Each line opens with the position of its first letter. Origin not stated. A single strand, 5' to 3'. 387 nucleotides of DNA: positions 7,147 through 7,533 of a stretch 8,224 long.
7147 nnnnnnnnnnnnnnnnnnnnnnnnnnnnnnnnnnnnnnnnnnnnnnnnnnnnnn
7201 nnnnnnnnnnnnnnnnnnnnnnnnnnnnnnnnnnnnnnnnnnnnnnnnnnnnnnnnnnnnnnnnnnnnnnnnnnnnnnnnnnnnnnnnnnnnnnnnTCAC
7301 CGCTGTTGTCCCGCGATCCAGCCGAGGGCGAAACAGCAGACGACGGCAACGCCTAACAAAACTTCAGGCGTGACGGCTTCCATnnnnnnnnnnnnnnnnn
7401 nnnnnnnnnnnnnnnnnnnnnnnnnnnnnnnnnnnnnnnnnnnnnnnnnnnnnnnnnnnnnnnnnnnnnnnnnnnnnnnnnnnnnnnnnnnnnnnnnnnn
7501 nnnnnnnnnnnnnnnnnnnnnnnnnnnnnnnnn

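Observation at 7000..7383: Chain of four tiny, fully overlapping hydrophobic ORFs where Ff phages have two (gVII and gIX)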

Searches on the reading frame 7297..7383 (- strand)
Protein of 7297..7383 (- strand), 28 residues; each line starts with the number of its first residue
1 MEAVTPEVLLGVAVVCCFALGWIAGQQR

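Call 6: search_protein_families(library=phrogs, proteins=[window:7297-7383:-], max_evalue=1)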
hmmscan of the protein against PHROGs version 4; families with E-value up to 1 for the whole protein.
window:7297-7383:- (28 aa): 3 families
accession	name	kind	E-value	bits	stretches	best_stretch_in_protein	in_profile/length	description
phrog_7781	-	head and packaging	8.3e-06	26.8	1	13-28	24-39/39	minor coat protein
phrog_1406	-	unknown function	0.076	13.8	1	4-20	3-19/52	-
phrog_1874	-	unknown function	0.22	12.6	1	7-27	4-24/59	-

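Call 28: search_protein_families(library=pfam, proteins=[window:7297-7383:-], max_evalue=10)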
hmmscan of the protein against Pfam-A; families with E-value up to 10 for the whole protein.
window:7297-7383:- (28 aa): 2 families
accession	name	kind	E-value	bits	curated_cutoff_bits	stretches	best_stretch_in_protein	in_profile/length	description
PF19978.4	Inovirus_G7P_2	-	0.00031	20.8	27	1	8-28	13-33/33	Tail virion protein G7P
PF08566.15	Pam17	-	0.23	11.8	25.4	1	5-26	69-90/165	Mitochondrial import protein Pam17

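Call 32: search_solved_structures(query=A5, max_evalue=10, show_alignments=2)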
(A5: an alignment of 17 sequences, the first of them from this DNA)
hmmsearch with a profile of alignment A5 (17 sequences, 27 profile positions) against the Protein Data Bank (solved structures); distinct sequences matched with E-value up to 10: 2.
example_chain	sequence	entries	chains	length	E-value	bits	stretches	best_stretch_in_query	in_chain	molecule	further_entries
8b3p_AAA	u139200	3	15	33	1e-05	28.7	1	11-27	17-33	Tail virion protein G7P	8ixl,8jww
7yzi_A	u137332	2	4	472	1.3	12.3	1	3-21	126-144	Adenylate cyclase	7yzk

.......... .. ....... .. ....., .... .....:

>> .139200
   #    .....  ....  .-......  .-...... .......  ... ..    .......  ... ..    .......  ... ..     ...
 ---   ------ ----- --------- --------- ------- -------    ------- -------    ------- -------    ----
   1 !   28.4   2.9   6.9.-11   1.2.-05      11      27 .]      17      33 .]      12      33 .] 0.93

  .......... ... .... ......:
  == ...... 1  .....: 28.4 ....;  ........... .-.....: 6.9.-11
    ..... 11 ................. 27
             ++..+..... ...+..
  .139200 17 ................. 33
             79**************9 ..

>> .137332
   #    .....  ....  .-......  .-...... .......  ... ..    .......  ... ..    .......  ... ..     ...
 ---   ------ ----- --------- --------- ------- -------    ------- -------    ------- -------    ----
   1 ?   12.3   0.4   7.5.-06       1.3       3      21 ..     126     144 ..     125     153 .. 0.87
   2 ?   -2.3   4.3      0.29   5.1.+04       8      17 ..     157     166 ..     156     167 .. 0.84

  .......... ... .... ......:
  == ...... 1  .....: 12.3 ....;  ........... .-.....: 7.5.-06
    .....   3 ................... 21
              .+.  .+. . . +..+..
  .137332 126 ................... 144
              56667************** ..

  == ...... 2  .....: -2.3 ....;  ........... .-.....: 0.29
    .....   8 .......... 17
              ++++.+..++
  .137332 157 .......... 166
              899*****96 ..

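Call 79: search_protein_families(library=ncbifam, proteins=[window:7300-7383:-], max_evalue=1)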
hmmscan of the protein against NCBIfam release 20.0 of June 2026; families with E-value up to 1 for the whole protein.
seq(28 aa): 1 family
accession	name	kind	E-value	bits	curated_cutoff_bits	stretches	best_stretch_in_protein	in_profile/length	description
NF033802.1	AimP_fam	subfamily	0.0085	16.3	35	1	8-27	4-23/43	lysogeny pheromone AimP family peptide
